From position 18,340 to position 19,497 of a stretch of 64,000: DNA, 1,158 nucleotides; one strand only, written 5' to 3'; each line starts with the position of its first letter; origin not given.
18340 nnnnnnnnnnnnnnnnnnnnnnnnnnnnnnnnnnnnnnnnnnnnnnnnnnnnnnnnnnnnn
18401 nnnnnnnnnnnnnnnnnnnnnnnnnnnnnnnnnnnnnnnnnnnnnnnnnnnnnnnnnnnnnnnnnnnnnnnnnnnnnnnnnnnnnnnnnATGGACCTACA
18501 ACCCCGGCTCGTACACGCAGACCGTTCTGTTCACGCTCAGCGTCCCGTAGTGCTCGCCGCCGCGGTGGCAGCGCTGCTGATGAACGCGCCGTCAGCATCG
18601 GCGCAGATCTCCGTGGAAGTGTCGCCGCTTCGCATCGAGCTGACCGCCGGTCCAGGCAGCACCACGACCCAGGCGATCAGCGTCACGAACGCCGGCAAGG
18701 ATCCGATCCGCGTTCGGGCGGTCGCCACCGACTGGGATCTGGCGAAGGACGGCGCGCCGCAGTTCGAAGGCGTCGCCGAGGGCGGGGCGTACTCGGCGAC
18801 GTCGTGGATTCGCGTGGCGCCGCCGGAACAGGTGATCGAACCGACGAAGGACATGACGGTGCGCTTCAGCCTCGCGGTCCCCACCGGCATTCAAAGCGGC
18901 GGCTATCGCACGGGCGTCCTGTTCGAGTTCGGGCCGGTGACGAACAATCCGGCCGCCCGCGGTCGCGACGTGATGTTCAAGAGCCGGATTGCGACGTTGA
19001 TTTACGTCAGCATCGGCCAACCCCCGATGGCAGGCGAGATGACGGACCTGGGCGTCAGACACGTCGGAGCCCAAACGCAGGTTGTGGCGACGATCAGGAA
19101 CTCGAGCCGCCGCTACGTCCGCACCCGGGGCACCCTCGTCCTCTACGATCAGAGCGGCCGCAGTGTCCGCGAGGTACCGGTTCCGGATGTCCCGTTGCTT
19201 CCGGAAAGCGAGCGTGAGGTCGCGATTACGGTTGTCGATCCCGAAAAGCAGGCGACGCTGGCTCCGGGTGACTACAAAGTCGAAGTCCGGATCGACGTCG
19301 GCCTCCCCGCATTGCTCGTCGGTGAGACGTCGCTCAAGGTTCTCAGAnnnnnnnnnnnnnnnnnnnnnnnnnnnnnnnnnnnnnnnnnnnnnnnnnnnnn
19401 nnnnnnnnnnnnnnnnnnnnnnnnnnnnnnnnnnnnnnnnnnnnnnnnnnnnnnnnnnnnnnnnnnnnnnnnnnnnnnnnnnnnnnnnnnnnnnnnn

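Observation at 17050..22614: Candidate non-canonical chaperone-usher-type surface-fibre locus: four Cys-free paralogous subunits, a PapD-like chaperone and a SPOR-tailed OM barrel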

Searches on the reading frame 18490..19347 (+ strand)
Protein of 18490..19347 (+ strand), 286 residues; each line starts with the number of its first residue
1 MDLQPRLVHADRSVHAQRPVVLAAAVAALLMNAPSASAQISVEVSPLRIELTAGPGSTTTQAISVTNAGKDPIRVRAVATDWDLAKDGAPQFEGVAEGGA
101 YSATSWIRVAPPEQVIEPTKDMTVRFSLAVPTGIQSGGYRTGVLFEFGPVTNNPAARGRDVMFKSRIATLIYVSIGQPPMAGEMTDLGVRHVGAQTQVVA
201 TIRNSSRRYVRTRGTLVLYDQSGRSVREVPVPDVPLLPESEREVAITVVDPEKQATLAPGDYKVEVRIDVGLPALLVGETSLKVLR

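Call 3: search_protein_families(library=pfam, max_evalue=1, proteins=[window:18490-19347:+])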
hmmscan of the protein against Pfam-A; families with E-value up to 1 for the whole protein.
seq(286 aa): 4 families
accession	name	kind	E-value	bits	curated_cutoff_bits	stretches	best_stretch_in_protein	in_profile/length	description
PF09544.15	DUF2381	-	0.0021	17.9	29.2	1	195-271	203-279/288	Protein of unknown function (DUF2381)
PF22544.2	HYDIN_VesB_CFA65-like_Ig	-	0.015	16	25.5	0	56-80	18-42/100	HYDIN/CFA65/VesB-like, Ig-like domain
PF10633.15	NPCBM_assoc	-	0.1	13.3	24.4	0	55-79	3-27/78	NPCBM-associated, NEW3 domain of alpha-galactosidase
PF21310.3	OCRL-like_ASH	-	0.27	11.9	27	0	102-131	44-73/109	Inositol polyphosphate 5-phosphatase OCRL-like, ASH domain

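Call 4: search_protein_families(library=ncbifam, max_evalue=1, proteins=[window:18490-19347:+])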
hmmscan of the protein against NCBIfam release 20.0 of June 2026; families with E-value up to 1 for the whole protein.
seq(286 aa): 2 families
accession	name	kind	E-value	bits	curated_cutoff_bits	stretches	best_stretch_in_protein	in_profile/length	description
NF041262.1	colicin_Z_Cterm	domain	0.096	13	50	1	43-79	45-79/87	colicin Z C-terminal domain-related protein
NF038353.1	FxLYD_dom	domain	0.1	12.5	23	1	195-266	3-71/71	FxLYD domain-containing protein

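Call 7: find_homologous_proteins(query=window:18490-19347:+)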
Query seq(286 aa) (286 aa): 783 proteins with E <= 0.001 among 8000 candidates; the best 120 are listed.
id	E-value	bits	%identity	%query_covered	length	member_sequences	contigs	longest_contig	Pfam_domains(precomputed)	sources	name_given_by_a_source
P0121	1.3e-169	581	96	100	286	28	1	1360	-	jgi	-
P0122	6.5e-158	542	89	100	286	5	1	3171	-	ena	-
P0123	1.4e-146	505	84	100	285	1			-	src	-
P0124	3.9e-146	504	82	100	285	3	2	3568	-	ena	-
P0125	1.6e-142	492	79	100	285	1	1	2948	-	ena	-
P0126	1.1e-141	489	78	100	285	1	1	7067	-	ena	-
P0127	1.6e-140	485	86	91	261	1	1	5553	-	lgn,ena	-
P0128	1.7e-140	485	80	100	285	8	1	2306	-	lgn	-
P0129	5.7e-140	483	78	100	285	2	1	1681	-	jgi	jgi:P pilus assembly chaperone PapD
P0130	1.1e-139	482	78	100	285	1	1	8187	-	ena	-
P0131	3.1e-139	481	86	88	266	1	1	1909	-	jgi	jgi:hypothetical protein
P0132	3.0e-138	478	78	100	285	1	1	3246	-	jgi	jgi:hypothetical protein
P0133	1.0e-136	473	76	100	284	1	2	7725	-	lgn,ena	-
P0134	1.3e-136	472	75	100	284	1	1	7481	-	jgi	-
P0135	1.6e-136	472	76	100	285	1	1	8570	-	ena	-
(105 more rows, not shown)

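Call 13: search_solved_structures(query=A2, max_evalue=10, show_alignments=2)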
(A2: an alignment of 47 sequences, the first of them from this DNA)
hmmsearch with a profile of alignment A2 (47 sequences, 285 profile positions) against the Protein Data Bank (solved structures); distinct sequences matched with E-value up to 10: 4.
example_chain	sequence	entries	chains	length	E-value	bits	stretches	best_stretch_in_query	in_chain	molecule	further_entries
9zni_6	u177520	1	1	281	0.26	13.6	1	151-189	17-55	CBS domain-containing protein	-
4v6w_AH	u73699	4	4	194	0.35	13.2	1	154-199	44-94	40S ribosomal protein S7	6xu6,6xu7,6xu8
6s9p_A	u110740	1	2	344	1.1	11.5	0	83-133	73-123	internal Lock2 fused to target peptide KRKAKITWKR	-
8oh7_A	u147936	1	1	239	1.5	11.1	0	67-117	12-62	Designed Armadillo repeat protein with four internal modules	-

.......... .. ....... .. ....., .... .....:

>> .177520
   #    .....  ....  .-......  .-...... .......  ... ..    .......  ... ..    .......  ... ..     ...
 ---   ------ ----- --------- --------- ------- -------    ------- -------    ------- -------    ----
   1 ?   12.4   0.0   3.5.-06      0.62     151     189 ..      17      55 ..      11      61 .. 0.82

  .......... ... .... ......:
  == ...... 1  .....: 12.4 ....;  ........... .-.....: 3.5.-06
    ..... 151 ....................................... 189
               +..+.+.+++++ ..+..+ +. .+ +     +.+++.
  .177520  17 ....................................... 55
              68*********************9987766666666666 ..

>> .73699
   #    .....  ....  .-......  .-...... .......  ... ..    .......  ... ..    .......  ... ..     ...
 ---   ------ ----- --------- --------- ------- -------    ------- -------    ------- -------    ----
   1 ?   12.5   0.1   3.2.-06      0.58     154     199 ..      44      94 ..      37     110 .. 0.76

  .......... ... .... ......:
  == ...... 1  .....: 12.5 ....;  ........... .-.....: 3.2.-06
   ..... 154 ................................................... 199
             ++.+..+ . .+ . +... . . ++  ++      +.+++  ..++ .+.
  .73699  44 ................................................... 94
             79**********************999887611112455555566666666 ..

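Call 15: find_related_loci(query=A2, collection=genome_contigs, flank=8000)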
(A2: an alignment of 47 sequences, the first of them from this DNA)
Query A2 (286 aa) in genome_contigs; peptide patterns used: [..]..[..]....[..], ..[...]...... (x = any residue, [..] = any of these).
53 stretches matched a pattern; 31 encode a relative of the query (tblastn E <= 1e-3); 31 distinct loci.
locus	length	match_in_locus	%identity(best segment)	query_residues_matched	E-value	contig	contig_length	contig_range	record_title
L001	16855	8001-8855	75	1-286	7e-144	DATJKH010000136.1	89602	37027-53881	MAG TPA_asm: Vicinamibacterales bacterium isolate SMAG_U15588 k141_3885689, whole genome shotgun sequence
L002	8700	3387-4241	75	1-286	4e-143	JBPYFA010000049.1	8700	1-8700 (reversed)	MAG: Vicinamibacterales bacterium isolate Bin.028.fastaField_pasture_P2 k127_150660, whole genome shotgun sequence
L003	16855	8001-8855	74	1-286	4e-141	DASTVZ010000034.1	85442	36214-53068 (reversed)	MAG TPA_asm: Vicinamibacterales bacterium isolate SMAG_U2373 k141_1861731, whole genome shotgun sequence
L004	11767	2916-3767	71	1-286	7e-132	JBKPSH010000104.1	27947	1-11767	MAG: Acidobacteriota bacterium isolate GS_EKS_MAG_00027 GS_EKS_000001370627, whole genome shotgun sequence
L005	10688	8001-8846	68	1-286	5e-127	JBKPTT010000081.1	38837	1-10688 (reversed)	MAG: Acidobacteriota bacterium isolate GM_HAYS_MAG_00049 GM_HAYS_000000304834, whole genome shotgun sequence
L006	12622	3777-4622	68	1-284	7e-126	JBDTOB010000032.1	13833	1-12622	MAG: Acidobacteriota bacterium isolate cluster3_bin.164 NODE_18042_length_13833_cov_14.625780, whole genome shotgun sequ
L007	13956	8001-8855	69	1-286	8e-124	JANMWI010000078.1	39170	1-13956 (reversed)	MAG: Acidobacteriota bacterium isolate OTE_88_metabat_329 OTE_88_k141_396258, whole genome shotgun sequence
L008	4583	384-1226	69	1-284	4e-125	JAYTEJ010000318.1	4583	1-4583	MAG: Acidobacteriota bacterium isolate GFS_2025 GFS_2025_317, whole genome shotgun sequence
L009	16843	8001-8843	69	1-284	2e-123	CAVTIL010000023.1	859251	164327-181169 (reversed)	MAG: uncultured Acidobacteriota bacterium isolate MFD06229.bin.1.266 genome assembly, contig: contig_7393, whole genome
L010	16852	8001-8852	66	1-286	6e-122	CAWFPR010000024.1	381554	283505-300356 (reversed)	MAG: uncultured Acidobacteriota bacterium isolate MFD05442.bin.1.130 genome assembly, contig: contig_5082, whole genome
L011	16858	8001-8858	66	1-284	7e-119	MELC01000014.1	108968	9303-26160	MAG: Acidobacteria bacterium RIFCSPLOWO2_12_FULL_66_21 rifcsplowo2_12_scaffold_1492, whole genome shotgun sequence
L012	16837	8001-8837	65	1-284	2e-118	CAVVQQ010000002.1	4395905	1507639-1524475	MAG: uncultured Acidobacteriota bacterium isolate MFD02581.bin.2.64 genome assembly, contig: contig_18388, whole genome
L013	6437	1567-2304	70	39-284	2e-115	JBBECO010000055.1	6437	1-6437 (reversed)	MAG: Vicinamibacterales bacterium isolate LejiaF_68_38 Lejia_F_15547_length_6437_cov_20, whole genome shotgun sequence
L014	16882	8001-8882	61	1-286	9e-114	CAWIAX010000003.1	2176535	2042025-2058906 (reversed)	MAG: uncultured Acidobacteriota bacterium isolate MFD01275.bin.2.119 genome assembly, contig: contig_2559, whole genome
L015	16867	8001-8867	56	1-286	4e-106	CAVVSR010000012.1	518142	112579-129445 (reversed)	MAG: uncultured Acidobacteriota bacterium isolate MFD02840.bin.1.3 genome assembly, contig: contig_36450, whole genome s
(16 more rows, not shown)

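Call 23: predict_structure(alignment_id=A2)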
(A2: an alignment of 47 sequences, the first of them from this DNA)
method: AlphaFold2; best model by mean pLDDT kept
length: 286 residues; sequences in the alignment: 47
mean_pLDDT: 75.4   pTM: 0.60
mean pLDDT of the five models: 75.4, 74.6, 73.0, 68.5, 60.8
residues with pLDDT >= 90: 36; 70-90: 173; 50-70: 44; < 50: 33
segments of 3 or more residues with pLDDT < 50: 1-9, 84-95, 154-162
pLDDT, mean of each block of 10 residues (from residue 1): 43 56 71 54 79 77 85 85 49 52 83 87 87 79 82 50 65 70 83 89 82 90 87 88 90 82 88 75 82
secondary structure, 60 per line:
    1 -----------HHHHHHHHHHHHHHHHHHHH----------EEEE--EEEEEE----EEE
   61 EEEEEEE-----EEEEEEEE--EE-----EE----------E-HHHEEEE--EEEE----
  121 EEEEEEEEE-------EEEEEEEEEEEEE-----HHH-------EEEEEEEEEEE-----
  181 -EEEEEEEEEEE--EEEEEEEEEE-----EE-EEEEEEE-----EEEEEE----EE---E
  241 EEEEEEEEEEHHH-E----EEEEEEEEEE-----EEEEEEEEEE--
elements in order: H12-31 E42-45 E48-53 E58-67 E73-80 E107-110 E113-116 E121-129 E137-149 E165-175 E182-192 E195-204 E213-219 E225-230 E240-250 E260-269 E275-284

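Call 26: fold_search(model_id=the predicted structure, library=pdb)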
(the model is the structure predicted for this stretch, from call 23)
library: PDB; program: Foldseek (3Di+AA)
matches with E <= 10: 1788; with E <= 0.001: 433
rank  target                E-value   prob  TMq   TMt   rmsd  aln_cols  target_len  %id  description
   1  9i25_C                1.4e-11  1.00  0.39  0.44  18.5       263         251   11  WxLIP from Enterococcus faecium locus A bound to long WxL (released 2026-01-28)
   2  9i1y_A                6.3e-11  1.00  0.37  0.39  18.7       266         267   13  WxLIP from Enterococcus faecium (released 2026-01-28)
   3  9i1y_B                3.3e-10  1.00  0.36  0.39  18.1       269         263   13  WxLIP from Enterococcus faecium (released 2026-01-28)
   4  3sqb_C                1.2e-09  1.00  0.31  0.43  13.5       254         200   13  Structure of the major type 1 pilus subunit FimA bound to the FimC chaperone (released 2012-05-30)
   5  5ghu                  2.0e-09  1.00  0.32  0.44  14.0       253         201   12  Crystal structure of YadV chaperone at 1.63 Angstrom (released 2017-06-28)
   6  6fqa_A                2.0e-09  1.00  0.34  0.41  14.9       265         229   13  Crystal structure of the CsuC-CsuA/B chaperone-subunit preassembly complex of the archaic chaperone-usher Csu pili of  (released 2018-09-26)
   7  8jmw_A                2.6e-09  1.00  0.31  0.18  18.9       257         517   11  Fibril form of serine peptidase Vpr (released 2023-12-06)
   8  7ptb                  2.6e-09  1.00  0.32  0.29  14.5       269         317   12  Crystal structure of the SPD-2 domain of human CEP192 (released 2022-04-06)
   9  1z9s_A                3.0e-09  1.00  0.33  0.47  14.0       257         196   16  Crystal Structure of the native chaperone:subunit:subunit Caf1M:Caf1:Caf1 complex (released 2005-06-21)
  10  4b0m_M                3.9e-09  1.00  0.33  0.44  14.0       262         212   16  Complex of the Caf1AN usher domain, Caf1M chaperone and Caf1 subunit from Yersinia pestis (released 2012-09-26)
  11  3dos_A                4.1e-09  1.00  0.34  0.47  13.9       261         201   16  Crystal structure of the complex of the Caf1M chaperone with the mini-fiber of two Caf1 subunits (Caf1:Caf1), carrying (released 2009-07-14)
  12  4djm_D                4.7e-09  1.00  0.31  0.41  14.0       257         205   14  Crystal structure of the E. coli chaperone DraB (released 2013-01-16)
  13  9ijj_h                5.5e-09  1.00  0.32  0.08  16.8       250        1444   10  In situ structure of the central apparatus in mouse sperm axoneme. (released 2025-06-04)
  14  7b0x_C                6.1e-09  1.00  0.33  0.44  13.7       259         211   13  Crystal structure of the ternary complex of the E. coli type 1 pilus proteins FimC, FimI and the N-terminal domain of  (released 2021-12-08)
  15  9fxb_C                6.1e-09  1.00  0.31  0.44  13.9       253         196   15  Cryo-EM structure of the type 1 pilus assembly platform as part of the FimI-bound chaperone-usher pilus complex (FimDH (released 2025-06-04)
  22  5d6h_A                1.2e-08  1.00  0.34  0.43  14.8       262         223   12  Crystal structure of CsuC-CsuA/B chaperone-major subunit pre-assembly complex from Csu biofilm-mediating pili of Acine (released 2015-11-04)
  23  6fqa_C                1.2e-08  1.00  0.34  0.42  15.1       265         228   13  Crystal structure of the CsuC-CsuA/B chaperone-subunit preassembly complex of the archaic chaperone-usher Csu pili of  (released 2018-09-26)
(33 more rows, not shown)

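Call 45: search_protein_families(library=pfam, alignment_id=A2, max_evalue=10)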
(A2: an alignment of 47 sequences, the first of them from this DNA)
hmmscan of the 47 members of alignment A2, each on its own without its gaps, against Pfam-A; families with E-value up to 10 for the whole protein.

A. member 1, seq(286 aa): 4 families
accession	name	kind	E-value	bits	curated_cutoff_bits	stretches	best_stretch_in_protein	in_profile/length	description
PF09544.15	DUF2381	-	0.0021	17.9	29.2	1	195-271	203-279/288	Protein of unknown function (DUF2381)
PF22544.2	HYDIN_VesB_CFA65-like_Ig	-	0.015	16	25.5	0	56-80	18-42/100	HYDIN/CFA65/VesB-like, Ig-like domain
PF10633.15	NPCBM_assoc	-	0.1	13.3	24.4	0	55-79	3-27/78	NPCBM-associated, NEW3 domain of alpha-galactosidase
PF21310.3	OCRL-like_ASH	-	0.27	11.9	27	1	102-131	44-73/109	Inositol polyphosphate 5-phosphatase OCRL-like, ASH domain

B. families by the number of members that match (of 47 scanned): 25 families
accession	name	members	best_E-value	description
PF06280.18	fn3_5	38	0.0002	Fn3-like domain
PF22067.2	Cep192_D3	35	0.0037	Cep192 domain 3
PF10633.15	NPCBM_assoc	34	0.0008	NPCBM-associated, NEW3 domain of alpha-galactosidase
PF21310.3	OCRL-like_ASH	27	0.031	Inositol polyphosphate 5-phosphatase OCRL-like, ASH domain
PF22544.2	HYDIN_VesB_CFA65-like_Ig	19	0.0023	HYDIN/CFA65/VesB-like, Ig-like domain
PF06030.18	WxLIP_PGBD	11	0.026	WxL Interacting Protein, peptidoglycan binding domain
PF02883.26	Alpha_adaptinC2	10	0.018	Adaptin C-terminal domain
PF07705.17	CARDB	5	0.008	CARDB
PF07233.18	DUF1425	5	0.03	Protein of unknown function (DUF1425)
PF00801.26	PKD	4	0.039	PKD domain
PF09544.15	DUF2381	3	0.0021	Protein of unknown function (DUF2381)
PF00635.32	Motile_Sperm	3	0.15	MSP (Major sperm protein) domain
PF00932.25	LTD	2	0.036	Lamin Tail Domain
PF13860.13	FlgD_ig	2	0.13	FlgD Ig-like domain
PF24107.1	DUF7382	2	0.15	Domain of unknown function (DUF7382)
PF11797.14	WxLIP_HBD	1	0.14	WxL Interacting Protein, host binding domain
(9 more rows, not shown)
